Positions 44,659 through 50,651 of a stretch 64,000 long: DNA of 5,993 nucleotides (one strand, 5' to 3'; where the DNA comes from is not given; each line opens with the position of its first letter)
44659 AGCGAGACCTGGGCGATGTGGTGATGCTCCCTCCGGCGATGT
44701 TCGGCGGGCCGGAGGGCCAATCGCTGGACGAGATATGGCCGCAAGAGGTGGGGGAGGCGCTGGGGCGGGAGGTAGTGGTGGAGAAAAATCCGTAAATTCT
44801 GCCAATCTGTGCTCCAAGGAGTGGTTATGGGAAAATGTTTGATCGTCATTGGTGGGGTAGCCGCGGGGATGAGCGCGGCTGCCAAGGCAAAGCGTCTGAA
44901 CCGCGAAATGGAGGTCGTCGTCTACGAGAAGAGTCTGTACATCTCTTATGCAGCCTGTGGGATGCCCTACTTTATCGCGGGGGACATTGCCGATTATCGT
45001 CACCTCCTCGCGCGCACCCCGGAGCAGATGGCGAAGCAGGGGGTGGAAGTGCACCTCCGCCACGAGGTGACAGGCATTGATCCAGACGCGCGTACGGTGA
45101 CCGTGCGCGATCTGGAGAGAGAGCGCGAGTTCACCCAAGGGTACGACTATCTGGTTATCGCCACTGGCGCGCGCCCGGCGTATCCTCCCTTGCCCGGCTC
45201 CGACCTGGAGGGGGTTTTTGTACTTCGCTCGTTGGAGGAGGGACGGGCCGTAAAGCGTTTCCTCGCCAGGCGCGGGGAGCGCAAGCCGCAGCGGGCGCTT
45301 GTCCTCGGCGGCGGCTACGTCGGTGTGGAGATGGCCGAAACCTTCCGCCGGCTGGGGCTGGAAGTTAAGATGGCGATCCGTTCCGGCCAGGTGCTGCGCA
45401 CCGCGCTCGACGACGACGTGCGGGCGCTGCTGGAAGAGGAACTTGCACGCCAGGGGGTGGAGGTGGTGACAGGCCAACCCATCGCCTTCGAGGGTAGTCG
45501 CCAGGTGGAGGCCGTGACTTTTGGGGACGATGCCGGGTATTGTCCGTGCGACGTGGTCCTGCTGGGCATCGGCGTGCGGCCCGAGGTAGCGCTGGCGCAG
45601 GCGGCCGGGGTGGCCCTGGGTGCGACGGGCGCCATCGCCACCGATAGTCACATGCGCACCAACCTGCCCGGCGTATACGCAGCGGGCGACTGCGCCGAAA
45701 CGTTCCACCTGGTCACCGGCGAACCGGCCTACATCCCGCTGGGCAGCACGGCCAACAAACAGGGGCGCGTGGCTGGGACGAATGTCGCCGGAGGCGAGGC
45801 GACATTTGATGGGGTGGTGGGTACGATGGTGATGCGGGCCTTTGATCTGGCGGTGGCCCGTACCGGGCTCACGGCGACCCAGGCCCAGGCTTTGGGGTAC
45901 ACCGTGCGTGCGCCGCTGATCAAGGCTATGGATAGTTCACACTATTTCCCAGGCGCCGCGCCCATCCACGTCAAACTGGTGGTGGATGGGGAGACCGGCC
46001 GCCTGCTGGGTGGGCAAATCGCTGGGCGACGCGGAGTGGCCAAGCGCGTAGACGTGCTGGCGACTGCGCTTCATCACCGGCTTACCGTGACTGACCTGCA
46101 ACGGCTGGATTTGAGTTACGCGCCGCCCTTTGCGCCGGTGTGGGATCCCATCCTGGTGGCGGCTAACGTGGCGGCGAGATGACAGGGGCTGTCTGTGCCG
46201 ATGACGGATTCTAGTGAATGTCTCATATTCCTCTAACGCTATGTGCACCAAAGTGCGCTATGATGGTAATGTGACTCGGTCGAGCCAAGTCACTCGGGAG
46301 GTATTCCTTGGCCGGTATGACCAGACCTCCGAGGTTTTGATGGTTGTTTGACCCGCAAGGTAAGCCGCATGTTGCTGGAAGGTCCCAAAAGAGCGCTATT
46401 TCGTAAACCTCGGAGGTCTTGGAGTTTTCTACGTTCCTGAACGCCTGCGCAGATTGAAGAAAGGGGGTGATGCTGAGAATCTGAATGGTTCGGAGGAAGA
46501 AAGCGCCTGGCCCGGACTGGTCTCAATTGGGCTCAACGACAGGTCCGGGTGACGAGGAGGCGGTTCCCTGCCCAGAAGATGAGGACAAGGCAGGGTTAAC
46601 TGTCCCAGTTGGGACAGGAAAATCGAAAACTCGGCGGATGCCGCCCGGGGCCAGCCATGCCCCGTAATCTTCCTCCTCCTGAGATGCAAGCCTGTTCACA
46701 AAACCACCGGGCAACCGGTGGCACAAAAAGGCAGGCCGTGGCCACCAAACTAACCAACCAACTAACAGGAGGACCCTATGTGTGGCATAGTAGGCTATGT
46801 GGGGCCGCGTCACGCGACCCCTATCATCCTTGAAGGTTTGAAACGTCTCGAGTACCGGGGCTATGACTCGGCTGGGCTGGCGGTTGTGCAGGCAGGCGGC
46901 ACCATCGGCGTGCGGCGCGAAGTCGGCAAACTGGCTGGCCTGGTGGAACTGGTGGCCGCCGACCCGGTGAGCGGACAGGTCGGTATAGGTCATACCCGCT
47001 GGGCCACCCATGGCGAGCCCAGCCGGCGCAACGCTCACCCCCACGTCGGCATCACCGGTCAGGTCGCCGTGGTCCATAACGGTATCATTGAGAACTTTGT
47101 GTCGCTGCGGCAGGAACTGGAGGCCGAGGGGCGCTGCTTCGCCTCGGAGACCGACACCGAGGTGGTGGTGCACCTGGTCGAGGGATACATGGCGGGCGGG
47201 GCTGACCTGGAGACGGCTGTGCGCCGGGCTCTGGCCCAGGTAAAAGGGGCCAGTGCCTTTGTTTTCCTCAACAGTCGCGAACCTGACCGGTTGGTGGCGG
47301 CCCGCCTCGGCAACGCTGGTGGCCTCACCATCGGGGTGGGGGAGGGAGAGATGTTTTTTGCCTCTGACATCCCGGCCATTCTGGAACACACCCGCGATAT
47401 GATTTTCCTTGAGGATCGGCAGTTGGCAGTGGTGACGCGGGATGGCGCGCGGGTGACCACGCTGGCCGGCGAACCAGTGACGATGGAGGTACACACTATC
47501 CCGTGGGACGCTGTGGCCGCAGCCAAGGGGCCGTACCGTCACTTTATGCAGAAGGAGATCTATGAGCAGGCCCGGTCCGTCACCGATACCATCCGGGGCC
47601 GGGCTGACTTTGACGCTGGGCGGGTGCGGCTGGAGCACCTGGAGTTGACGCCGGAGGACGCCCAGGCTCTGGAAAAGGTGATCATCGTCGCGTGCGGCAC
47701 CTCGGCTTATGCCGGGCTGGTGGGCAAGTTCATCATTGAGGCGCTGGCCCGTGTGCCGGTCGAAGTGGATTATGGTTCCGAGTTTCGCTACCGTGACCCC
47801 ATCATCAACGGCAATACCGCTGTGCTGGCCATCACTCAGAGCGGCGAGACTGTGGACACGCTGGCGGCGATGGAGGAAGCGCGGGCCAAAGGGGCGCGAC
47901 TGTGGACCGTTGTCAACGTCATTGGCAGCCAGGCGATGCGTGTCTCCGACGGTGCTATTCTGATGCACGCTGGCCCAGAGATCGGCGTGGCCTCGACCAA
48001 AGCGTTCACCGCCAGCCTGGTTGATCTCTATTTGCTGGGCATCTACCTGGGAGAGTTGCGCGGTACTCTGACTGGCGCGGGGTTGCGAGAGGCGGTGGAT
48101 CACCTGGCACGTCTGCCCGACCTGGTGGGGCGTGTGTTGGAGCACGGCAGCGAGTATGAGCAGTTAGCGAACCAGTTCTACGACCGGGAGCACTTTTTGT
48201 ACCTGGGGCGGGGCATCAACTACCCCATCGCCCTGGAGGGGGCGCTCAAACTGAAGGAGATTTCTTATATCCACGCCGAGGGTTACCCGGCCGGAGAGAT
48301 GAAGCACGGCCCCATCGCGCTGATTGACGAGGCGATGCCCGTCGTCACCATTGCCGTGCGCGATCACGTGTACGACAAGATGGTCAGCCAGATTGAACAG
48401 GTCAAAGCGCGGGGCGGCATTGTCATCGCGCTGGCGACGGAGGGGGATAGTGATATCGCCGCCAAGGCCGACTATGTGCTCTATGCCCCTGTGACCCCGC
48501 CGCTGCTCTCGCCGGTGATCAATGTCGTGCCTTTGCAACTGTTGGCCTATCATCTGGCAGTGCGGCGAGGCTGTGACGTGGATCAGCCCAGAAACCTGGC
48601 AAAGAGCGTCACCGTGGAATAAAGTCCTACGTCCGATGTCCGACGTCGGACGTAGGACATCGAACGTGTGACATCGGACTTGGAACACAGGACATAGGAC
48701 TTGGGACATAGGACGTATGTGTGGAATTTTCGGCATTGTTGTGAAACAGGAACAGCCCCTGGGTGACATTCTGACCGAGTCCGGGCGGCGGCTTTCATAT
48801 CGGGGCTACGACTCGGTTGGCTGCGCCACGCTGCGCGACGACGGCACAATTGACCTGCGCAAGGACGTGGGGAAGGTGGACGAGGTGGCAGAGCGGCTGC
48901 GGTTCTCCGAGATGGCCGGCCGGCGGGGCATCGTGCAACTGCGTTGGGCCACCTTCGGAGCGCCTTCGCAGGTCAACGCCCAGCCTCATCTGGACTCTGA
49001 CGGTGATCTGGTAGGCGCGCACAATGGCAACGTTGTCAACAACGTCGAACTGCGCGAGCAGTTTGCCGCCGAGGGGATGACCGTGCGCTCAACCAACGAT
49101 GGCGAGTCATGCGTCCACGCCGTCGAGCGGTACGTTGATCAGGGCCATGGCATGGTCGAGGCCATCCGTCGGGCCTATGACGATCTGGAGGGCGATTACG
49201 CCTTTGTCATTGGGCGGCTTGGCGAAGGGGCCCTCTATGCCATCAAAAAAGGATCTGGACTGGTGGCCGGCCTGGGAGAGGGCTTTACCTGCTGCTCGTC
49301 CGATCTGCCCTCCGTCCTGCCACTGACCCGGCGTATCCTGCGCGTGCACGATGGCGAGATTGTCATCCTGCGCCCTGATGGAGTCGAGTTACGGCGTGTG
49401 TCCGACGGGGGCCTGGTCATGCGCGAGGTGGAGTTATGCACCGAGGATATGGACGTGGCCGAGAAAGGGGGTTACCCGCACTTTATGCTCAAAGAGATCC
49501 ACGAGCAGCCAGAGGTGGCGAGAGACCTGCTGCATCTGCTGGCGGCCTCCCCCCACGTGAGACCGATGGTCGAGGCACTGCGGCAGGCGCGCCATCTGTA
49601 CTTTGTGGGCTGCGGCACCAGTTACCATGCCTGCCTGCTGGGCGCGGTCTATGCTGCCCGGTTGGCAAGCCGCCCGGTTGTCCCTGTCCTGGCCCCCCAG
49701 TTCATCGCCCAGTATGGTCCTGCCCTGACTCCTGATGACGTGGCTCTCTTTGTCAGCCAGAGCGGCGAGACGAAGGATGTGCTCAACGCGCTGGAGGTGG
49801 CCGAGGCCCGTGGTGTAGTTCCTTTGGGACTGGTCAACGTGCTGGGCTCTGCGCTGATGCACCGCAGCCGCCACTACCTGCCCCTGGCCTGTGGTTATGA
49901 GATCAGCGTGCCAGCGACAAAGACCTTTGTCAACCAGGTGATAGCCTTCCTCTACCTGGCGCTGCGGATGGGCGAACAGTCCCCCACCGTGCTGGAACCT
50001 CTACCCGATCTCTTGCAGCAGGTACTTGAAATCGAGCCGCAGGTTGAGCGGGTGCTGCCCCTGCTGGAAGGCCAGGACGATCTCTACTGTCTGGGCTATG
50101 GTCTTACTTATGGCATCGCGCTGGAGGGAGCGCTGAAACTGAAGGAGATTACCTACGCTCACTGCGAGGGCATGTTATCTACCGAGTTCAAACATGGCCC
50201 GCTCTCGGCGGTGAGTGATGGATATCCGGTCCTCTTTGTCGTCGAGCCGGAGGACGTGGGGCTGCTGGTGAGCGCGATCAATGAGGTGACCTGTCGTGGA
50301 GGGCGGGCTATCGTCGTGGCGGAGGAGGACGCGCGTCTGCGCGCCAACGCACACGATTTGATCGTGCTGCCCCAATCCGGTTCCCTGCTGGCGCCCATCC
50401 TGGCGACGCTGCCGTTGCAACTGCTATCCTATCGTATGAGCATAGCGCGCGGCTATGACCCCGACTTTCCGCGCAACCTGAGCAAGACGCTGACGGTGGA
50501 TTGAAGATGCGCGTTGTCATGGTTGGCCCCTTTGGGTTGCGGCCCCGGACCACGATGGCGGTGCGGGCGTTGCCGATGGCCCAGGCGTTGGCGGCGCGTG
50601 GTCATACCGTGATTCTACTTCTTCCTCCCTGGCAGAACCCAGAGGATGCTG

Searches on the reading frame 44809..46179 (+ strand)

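Call 52: search_protein_families(library=pfam, proteins=[window:44809-46179:+], max_evalue=0.0001)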
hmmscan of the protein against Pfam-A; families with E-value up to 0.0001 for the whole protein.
window:44809-46179:+ (457 aa): 7 families
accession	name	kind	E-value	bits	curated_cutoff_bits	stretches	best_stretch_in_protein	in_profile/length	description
PF07992.20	Pyr_redox_2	-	7.4e-63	213.1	26.1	1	11-303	3-278/291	Pyridine nucleotide-disulphide oxidoreductase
PF00070.33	Pyr_redox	-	3.4e-21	76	22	1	162-238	1-79/82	Pyridine nucleotide-disulphide oxidoreductase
PF02852.28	Pyr_redox_dim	-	1.2e-15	58.1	25.3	1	345-443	7-104/110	Pyridine nucleotide-disulphide oxidoreductase, dimerisation domain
PF13738.12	Pyr_redox_3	-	7.4e-12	45.6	30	1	74-293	91-305/305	Pyridine nucleotide-disulphide oxidoreductase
PF03486.20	HI0933_like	-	4e-07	30.2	50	0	72-264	117-191/244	HI0933-like protein Rossmann domain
PF00890.30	FAD_binding_2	-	9.8e-07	28.7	20.4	0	270-300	367-404/414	FAD binding domain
PF01593.30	Amino_oxidase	-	7.8e-05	22.6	19.8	0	46-129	199-269/443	Flavin containing amine oxidoreductase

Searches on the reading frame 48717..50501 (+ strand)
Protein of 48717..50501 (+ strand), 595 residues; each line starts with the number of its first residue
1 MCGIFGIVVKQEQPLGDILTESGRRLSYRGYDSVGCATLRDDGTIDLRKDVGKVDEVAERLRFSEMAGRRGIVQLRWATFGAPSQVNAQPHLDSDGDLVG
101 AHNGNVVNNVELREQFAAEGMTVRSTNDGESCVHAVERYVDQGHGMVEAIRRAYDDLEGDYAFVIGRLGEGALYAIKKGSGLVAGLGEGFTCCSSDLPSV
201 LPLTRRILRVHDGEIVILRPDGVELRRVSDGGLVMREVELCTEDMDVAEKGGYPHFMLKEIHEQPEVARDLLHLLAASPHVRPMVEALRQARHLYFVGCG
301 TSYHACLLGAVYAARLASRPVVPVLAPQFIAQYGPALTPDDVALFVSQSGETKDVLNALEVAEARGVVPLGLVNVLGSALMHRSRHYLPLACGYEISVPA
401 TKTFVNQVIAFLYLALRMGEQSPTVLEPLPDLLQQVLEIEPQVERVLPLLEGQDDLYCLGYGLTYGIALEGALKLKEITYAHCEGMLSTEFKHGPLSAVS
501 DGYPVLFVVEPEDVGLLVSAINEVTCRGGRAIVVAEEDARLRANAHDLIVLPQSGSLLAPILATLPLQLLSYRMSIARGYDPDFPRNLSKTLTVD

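Call 52: search_protein_families(library=pfam, proteins=[window:48717-50501:+], max_evalue=0.0001)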
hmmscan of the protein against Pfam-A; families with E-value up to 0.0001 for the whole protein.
window:48717-50501:+ (595 aa): 3 families
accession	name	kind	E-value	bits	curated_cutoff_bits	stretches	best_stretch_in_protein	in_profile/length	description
PF01380.27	SIS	-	6.3e-42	142.9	25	2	288-416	2-130/131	SIS domain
PF13522.11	GATase_6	-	5.3e-12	46.3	27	1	69-175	11-118/130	Glutamine amidotransferase domain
PF13537.11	GATase_7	-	5.1e-11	43.1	25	1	85-176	10-93/123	Glutamine amidotransferase domain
